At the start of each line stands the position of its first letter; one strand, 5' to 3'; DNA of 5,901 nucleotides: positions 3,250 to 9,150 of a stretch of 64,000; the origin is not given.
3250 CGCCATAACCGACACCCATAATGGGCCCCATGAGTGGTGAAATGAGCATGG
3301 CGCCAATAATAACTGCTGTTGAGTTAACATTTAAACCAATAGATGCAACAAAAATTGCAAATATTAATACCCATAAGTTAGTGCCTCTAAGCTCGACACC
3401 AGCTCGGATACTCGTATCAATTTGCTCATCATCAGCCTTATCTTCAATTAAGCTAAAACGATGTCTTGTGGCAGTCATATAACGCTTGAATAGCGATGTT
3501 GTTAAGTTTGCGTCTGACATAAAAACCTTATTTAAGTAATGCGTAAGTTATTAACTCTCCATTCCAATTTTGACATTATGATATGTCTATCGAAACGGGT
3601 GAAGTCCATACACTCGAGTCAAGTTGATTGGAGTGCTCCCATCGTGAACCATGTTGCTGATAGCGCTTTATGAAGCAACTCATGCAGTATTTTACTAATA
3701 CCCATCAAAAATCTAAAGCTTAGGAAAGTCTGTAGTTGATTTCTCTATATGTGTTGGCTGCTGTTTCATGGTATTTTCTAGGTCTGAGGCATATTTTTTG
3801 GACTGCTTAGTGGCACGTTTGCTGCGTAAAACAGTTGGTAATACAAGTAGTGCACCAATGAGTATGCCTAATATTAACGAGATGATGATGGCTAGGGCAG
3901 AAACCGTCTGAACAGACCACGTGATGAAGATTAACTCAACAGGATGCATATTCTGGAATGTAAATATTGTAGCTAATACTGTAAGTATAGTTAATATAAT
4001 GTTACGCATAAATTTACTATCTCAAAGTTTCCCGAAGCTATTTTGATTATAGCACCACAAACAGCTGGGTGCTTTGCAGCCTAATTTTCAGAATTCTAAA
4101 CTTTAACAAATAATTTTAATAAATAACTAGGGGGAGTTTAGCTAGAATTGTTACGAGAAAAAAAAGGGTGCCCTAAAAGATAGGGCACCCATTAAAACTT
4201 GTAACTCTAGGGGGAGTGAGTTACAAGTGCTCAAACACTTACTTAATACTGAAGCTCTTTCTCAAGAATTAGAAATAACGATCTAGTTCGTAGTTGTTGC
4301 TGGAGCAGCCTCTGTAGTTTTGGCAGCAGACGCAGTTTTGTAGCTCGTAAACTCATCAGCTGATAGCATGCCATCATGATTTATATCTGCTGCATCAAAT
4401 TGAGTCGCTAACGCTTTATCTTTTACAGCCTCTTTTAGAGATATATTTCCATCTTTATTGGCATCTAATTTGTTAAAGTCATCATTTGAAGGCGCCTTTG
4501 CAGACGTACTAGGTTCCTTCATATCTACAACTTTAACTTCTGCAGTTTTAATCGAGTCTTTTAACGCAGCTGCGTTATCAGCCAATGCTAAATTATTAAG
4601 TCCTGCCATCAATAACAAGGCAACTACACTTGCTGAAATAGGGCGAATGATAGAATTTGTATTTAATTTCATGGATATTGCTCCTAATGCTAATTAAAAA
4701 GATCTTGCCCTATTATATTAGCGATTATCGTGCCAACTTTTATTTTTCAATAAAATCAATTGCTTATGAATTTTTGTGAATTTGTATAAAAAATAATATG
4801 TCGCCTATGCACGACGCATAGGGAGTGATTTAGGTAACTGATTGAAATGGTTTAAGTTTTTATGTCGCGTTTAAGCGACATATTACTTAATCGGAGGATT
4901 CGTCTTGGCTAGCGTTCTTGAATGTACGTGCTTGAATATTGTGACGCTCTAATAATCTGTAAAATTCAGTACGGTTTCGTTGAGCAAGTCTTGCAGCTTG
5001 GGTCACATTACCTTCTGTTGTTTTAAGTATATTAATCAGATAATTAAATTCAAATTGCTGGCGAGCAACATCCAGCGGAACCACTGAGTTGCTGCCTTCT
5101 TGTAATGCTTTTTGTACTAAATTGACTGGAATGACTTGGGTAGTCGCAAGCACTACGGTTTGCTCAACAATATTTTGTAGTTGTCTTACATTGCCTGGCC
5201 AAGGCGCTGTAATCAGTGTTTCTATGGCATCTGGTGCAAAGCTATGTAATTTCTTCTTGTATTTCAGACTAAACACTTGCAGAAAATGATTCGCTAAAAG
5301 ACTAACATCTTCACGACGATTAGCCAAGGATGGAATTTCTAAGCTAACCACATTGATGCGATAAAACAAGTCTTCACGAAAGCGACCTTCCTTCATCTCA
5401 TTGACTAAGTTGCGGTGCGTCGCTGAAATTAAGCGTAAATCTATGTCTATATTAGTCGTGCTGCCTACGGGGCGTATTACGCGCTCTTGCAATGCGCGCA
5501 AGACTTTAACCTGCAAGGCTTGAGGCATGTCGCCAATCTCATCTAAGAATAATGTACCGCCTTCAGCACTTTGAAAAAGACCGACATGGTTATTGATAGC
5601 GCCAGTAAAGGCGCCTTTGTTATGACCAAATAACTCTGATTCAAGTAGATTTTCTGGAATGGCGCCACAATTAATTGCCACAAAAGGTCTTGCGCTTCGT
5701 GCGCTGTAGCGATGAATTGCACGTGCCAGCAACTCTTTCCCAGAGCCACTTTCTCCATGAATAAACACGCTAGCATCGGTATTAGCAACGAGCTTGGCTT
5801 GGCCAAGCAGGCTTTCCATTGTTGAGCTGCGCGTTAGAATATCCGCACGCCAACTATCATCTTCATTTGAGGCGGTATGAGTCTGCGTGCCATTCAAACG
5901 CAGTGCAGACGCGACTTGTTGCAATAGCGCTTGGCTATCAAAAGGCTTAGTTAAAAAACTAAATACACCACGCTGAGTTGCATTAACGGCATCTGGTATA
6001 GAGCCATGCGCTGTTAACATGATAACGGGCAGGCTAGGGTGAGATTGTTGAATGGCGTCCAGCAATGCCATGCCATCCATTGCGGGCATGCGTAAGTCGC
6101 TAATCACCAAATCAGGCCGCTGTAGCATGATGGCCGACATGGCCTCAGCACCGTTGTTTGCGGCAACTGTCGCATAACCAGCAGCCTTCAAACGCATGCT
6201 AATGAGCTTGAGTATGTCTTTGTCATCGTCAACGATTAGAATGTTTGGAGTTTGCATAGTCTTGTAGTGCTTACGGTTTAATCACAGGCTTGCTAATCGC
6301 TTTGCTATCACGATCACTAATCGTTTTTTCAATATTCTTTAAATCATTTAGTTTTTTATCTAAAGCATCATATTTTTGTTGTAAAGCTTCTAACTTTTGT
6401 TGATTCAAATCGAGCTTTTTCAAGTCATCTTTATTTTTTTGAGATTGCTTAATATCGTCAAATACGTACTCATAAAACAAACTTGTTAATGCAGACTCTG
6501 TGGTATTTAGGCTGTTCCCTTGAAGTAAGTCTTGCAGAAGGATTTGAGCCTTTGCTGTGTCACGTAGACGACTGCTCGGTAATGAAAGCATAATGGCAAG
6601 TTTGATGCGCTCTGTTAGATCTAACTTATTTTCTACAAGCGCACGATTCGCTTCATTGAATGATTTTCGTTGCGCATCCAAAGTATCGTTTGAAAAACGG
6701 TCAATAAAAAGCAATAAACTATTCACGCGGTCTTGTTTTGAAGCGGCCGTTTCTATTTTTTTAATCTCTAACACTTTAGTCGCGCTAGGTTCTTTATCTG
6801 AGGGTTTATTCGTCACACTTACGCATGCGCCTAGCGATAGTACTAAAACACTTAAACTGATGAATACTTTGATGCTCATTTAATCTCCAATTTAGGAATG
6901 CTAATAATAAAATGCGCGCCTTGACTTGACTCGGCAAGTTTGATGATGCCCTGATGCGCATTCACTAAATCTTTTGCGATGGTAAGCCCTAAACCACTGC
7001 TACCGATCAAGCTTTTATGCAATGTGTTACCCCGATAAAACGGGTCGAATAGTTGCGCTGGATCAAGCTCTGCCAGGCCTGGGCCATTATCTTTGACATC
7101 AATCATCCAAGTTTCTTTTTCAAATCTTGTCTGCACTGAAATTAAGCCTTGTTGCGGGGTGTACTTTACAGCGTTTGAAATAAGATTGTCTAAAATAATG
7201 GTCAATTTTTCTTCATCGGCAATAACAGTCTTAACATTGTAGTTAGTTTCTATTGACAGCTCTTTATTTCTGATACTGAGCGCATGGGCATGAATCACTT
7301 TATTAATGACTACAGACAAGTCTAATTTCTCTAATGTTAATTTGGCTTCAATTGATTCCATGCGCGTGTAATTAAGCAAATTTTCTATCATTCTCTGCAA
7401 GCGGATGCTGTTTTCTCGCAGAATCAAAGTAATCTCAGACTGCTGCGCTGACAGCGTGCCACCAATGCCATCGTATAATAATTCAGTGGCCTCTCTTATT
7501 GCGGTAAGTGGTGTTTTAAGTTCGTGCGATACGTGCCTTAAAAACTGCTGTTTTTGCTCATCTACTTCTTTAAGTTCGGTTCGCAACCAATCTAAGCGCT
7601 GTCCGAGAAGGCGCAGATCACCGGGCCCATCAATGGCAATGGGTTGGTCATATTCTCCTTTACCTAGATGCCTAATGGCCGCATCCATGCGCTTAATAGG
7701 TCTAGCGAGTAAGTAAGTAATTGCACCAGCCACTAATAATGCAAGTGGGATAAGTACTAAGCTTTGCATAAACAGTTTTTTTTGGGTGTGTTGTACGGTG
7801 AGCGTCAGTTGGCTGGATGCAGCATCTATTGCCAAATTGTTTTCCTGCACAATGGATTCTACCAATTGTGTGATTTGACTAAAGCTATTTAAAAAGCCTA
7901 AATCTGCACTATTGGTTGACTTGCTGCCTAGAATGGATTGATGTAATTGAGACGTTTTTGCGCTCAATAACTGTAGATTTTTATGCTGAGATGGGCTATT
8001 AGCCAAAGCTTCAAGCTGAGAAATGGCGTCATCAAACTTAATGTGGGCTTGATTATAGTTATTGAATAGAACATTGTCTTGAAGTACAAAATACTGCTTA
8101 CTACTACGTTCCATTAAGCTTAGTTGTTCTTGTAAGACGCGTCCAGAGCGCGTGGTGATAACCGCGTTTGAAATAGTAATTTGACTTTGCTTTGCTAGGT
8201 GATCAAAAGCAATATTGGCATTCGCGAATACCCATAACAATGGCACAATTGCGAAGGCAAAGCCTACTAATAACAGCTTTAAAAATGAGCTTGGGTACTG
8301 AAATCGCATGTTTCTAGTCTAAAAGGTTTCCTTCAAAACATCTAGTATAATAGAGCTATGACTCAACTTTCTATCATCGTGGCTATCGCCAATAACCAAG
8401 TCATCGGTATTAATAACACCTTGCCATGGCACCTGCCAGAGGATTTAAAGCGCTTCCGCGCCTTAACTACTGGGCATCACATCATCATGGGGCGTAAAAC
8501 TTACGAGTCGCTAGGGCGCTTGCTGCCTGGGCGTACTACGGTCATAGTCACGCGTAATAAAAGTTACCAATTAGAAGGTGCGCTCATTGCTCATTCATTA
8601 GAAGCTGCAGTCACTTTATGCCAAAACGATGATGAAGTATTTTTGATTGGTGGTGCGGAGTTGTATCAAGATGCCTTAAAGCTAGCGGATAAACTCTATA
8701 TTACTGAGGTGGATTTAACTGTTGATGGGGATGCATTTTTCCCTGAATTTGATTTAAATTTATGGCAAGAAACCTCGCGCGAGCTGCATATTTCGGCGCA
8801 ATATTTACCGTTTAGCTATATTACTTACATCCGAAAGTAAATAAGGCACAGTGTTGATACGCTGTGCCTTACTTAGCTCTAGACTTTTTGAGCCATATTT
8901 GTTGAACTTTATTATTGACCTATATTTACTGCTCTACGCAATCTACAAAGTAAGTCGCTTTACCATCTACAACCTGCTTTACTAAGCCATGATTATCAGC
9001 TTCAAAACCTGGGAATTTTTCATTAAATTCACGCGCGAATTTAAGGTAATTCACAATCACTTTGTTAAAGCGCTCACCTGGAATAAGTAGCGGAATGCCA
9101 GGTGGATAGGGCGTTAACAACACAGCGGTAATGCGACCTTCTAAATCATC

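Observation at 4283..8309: GlrK/QseG/GlrR rewired: complete GlrR-IHF-sigma54 promoter drives an EF-hand protein instead of GlmY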

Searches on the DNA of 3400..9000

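Call 5: search_rna_families(source=window, start=3400, end=9000, threshold=evalue, max_evalue=10)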
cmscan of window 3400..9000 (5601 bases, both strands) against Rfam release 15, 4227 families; matches with E-value up to 10: 5.
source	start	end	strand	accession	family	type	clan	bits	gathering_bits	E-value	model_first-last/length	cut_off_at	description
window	4159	4230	-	RF01489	sbrA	Gene; sRNA;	-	25.6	45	0.047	1-71/71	no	Listeria sRNA sbrA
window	4087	4209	-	RF02629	RmaA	Gene; sRNA;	-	21.5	57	2.7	1-113/113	no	Regulator of motility and amylovoran A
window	8624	8664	+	RF01526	ceN106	Gene; snRNA; snoRNA; CD-box;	-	19.3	60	2.6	1-77/77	no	C. elegans snoRNA ceN106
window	4151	4221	-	RF00519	suhB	Gene; sRNA;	CL00108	17.6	41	4.3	1-77/77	no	Makes More Granules Regulator RNA (mmgR)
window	8838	8885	-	RF02763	IsrM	Gene; sRNA;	-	12.2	376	4.4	1-329/329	no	IsrM sRNA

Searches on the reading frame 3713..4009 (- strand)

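Call 3: search_protein_families(library=ncbifam, proteins=[window:3713-4009:-], max_evalue=0.01)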
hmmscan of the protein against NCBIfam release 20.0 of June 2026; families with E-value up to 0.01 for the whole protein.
window:3713-4009:- (98 aa): 1 family
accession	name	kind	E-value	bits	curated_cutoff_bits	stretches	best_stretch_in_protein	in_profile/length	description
NF046000.1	MAG1210_fam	subfamily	0.0069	15.1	275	1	3-90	69-147/550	MAG1210 family protein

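Call 4: search_protein_families(library=pfam, proteins=[window:3713-4009:-], max_evalue=0.01)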
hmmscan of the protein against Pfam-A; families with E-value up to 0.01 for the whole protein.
window:3713-4009:- (98 aa): 2 families
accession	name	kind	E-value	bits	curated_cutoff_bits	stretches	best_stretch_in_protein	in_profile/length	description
PF06305.16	LapA_dom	-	5.5e-12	45.8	28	1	19-80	1-62/64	Lipopolysaccharide assembly protein A domain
PF04474.17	DUF554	-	0.0058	16.5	25.1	1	27-70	43-86/220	Protein of unknown function (DUF554)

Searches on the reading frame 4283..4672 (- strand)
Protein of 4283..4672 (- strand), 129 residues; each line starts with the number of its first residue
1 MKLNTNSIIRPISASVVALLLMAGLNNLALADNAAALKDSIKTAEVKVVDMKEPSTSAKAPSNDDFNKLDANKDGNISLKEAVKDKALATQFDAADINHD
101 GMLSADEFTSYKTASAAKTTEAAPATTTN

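Call 3: search_protein_families(library=ncbifam, proteins=[window:4283-4672:-], max_evalue=0.01)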
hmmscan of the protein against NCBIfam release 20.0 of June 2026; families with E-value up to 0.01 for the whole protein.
window:4283-4672:- (129 aa): 3 families
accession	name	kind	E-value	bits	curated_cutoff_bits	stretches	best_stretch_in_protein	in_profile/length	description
NF041410.1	XopAW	subfamily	4.4e-06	26.7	120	0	41-82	120-158/235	XopAW family type III secretion system calcium-binding effector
NF053806.1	lanmdlnLanM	equivalog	1.1e-05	25.6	135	1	18-113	7-100/132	lanmodulin LanM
NF008965.0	PRK12309.1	equivalog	0.0026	16.8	550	1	56-110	330-381/392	transaldolase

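Call 4: search_protein_families(library=pfam, proteins=[window:4283-4672:-], max_evalue=0.01)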
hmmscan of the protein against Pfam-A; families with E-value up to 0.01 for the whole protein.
window:4283-4672:- (129 aa): 6 families
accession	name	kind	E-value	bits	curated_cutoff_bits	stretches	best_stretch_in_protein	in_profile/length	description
PF13202.12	EF-hand_5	-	7.3e-11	41.5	25.9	2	89-108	2-21/25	EF hand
PF00036.39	EF-hand_1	-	6.3e-08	32.1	25.4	1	92-110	6-24/29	EF hand domain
PF13499.12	EF-hand_7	-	2.9e-07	31.2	30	1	86-119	2-37/67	EF-hand domain pair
PF13405.12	EF-hand_6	-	7.2e-07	28.8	25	0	91-109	5-23/30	EF-hand domain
PF10591.15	SPARC_Ca_bdg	-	0.0081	16.9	22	0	48-109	42-111/113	Secreted protein acidic and rich in cysteine Ca binding region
PF13833.12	EF-hand_8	-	0.0092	16.1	28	0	83-109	22-48/54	EF-hand domain pair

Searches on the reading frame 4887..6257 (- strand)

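Call 3: search_protein_families(library=ncbifam, proteins=[window:4887-6257:-], max_evalue=0.01)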
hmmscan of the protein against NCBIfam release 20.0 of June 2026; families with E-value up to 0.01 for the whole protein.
window:4887-6257:- (456 aa): 118 families (the best 25 are shown)
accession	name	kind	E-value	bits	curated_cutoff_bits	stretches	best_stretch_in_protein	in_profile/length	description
NF011695.0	PRK15115.1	equivalog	3.2e-187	622.7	763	1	3-448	6-445/445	two-component system response regulator GlrR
TIGR01818.1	ntrC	equivalog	2.5e-126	422.2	558.6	1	6-403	1-400/463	nitrogen regulation protein NR(I)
NF008469.0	PRK11361.1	equivalog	1.1e-124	416.7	714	1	5-435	6-451/461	acetoacetate metabolism transcriptional regulator AtoC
TIGR02915.1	PEP_resp_reg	equivalog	1.8e-122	409.4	502.6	1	6-441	1-444/445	PEP-CTERM-box response regulator transcription factor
NF007689.0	PRK10365.1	equivalog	4.1e-118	394.9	760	1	5-425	7-428/441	sigma-54-dependent response regulator transcription factor ZraR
NF008176.1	PRK10923.1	equivalog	2.5e-109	366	620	1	1-386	1-386/469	nitrogen regulation protein NR(I)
NF051870.1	NAssimRespRegNtrX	equivalog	9.2e-109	364.3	600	1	5-436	3-447/452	nitrogen assimilation response regulator NtrX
NF041946.1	LuxO_transreg_Vib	equivalog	1.4e-104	350.4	800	1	9-390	2-385/463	quorum-sensing sigma-54 dependent transcriptional regulator LuxO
NF041552.1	TF_PrdR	equivalog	4.7e-102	342.2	795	1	132-438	262-575/577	sigma-54 dependent transcriptional regulator PrdR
NF049963.1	RespRegFlgRCampy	domain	1.6e-96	323.8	750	1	5-429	2-417/429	fla regulon two-component system response regulator FlgR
NF038308.1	RNA_repair_RtcR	equivalog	7.5e-96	322.1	650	1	127-403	169-452/530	RNA repair transcriptional activator RtcR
TIGR01817.1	nifA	equivalog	3.2e-95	319.9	528.85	1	124-398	181-453/534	nif-specific transcriptional activator NifA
NF050807.1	TransRegFlbDCaul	equivalog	1.6e-91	307.5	750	1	29-384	26-364/454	sigma-54-dependent transcriptional regulator FlbD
NF003451.0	PRK05022.1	equivalog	1.6e-88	297.6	476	1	110-441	163-510/512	nitric oxide reductase transcriptional regulator NorR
NF011958.0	PRK15429.1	equivalog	7.2e-80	269.4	830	1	131-436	372-678/692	formate hydrogenlyase transcriptional activator FlhA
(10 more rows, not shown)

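Call 4: search_protein_families(library=pfam, proteins=[window:4887-6257:-], max_evalue=0.01)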
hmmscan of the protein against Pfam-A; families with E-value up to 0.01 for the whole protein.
window:4887-6257:- (456 aa): 8 families
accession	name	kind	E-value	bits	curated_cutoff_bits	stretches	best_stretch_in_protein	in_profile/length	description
PF00158.32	Sigma54_activat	-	4.8e-70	235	20.2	1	141-306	2-167/168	Sigma-54 interaction domain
PF00072.30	Response_reg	-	2.8e-32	111.6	30.2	1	6-115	1-110/111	Response regulator receiver domain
PF25601.1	AAA_lid_14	-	1.1e-22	80.1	27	1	313-391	2-80/87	AAA+ ATPase lid domain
PF14532.12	Sigma54_activ_2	-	7.5e-21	75.3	25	1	142-311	2-138/138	Sigma-54 interaction domain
PF07728.20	AAA_5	-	4.4e-06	27.2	22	1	164-291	2-124/139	AAA domain (dynein-related subfamily)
PF02954.25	HTH_8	-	0.00016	21.8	22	1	400-432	3-35/42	Bacterial regulatory protein, Fis family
PF13191.12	AAA_16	-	0.00065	20.7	32.6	1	143-200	5-63/167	AAA ATPase domain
PF00004.35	AAA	-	0.001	19.9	21.2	1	165-282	2-110/131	ATPase family associated with various cellular activities (AAA)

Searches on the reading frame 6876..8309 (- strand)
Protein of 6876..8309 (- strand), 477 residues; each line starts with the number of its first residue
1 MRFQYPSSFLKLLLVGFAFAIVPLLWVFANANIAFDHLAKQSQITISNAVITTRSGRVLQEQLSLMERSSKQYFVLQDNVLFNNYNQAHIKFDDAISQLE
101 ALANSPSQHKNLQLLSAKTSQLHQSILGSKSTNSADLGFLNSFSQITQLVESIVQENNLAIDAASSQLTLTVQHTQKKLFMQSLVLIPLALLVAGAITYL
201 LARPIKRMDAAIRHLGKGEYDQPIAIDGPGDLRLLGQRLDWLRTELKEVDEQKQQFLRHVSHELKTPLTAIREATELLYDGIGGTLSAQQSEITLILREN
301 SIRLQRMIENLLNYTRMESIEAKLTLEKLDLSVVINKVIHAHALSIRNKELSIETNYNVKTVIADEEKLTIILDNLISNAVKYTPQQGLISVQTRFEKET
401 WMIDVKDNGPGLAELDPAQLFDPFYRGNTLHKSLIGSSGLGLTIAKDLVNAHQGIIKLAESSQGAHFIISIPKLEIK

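Call 3: search_protein_families(library=ncbifam, proteins=[window:6876-8309:-], max_evalue=0.01)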
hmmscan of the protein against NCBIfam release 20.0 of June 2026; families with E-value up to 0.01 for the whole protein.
window:6876-8309:- (477 aa): 80 families (the best 25 are shown)
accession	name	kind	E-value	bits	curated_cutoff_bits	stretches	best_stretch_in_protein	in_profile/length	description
NF033092.0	HK_WalK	equivalog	3.3e-54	184.5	725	2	244-472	363-593/594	cell wall metabolism sensor histidine kinase WalK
NF046044.1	PnpS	equivalog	4.1e-50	170.9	400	1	244-472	161-390/390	two-component system histidine kinase PnpS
NF008312.0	PRK11100.1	equivalog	2.6e-49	168.3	356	1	161-468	166-469/477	two-component system sensor histidine kinase CreC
NF012163.2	BaeS_SmeS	equivalog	2.1e-43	148.9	500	1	170-465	156-449/457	sensor histidine kinase efflux regulator BaeS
TIGR02966.1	phoR_proteo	equivalog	2.3e-43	148.5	334.2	1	244-469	105-331/333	phosphate regulon sensor histidine kinase PhoR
NF040691.1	MtrAB_MtrB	equivalog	4.5e-43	148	450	1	171-473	182-492/507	MtrAB system histidine kinase MtrB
NF007007.0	PRK09470.1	equivalog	2.9e-42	145.1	486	1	179-469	174-455/463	envelope stress sensor histidine kinase CpxA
NF047874.1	MASE3_PAS_HK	subfamily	4.2e-42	144.8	560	1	245-474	390-626/655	MASE3 domain-containing sensor histidine kinase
NF007004.0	PRK09467.1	equivalog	3e-41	141.7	415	1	173-465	152-427/440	two-component system sensor histidine kinase EnvZ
NF007837.0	PRK10549.1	equivalog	2.7e-39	135.2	603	1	181-466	164-450/466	envelope stress sensor histidine kinase BaeS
TIGR02956.1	TMAO_torS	equivalog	5.3e-39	134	676.5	2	247-472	458-681/967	TMAO reductase system sensor histidine kinase/response regulator TorS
NF007898.0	PRK10604.1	equivalog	1.7e-38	133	478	1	184-473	142-423/433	two-component system sensor histidine kinase RstB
TIGR01386.1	cztS_silS_copS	subfamily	1.9e-38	132.6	292.55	1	11-472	9-457/457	heavy metal sensor histidine kinase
NF041735.1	hist_kin_RppB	equivalog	6.9e-37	127.3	400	1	251-472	214-438/438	two-component system sensor histidine kinase RppB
NF033093.1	HK_VicK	exception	3.4e-35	121.6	680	1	244-472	200-434/448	cell wall metabolism sensor histidine kinase VicK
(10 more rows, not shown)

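Call 4: search_protein_families(library=pfam, proteins=[window:6876-8309:-], max_evalue=0.01)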
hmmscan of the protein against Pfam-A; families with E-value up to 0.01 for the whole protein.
window:6876-8309:- (477 aa): 5 families
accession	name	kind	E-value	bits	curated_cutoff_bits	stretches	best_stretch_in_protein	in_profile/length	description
PF02518.31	HATPase_c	-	5.8e-22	78.7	26.4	1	365-473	2-109/111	Histidine kinase-, DNA gyrase B-, and HSP90-like ATPase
PF00512.31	HisKA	-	1.3e-15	57.7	26.9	1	252-319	1-65/66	His Kinase A (phospho-acceptor) domain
PF00672.30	HAMP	-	1.5e-07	32.1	25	1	198-247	3-52/53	HAMP domain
PF05227.19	CHASE3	-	0.0062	16.9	28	0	59-121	18-81/138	CHASE3 domain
PF13581.12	HATPase_c_2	-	0.0093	16.4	27.4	0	367-452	30-112/127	Histidine kinase-like ATPase domain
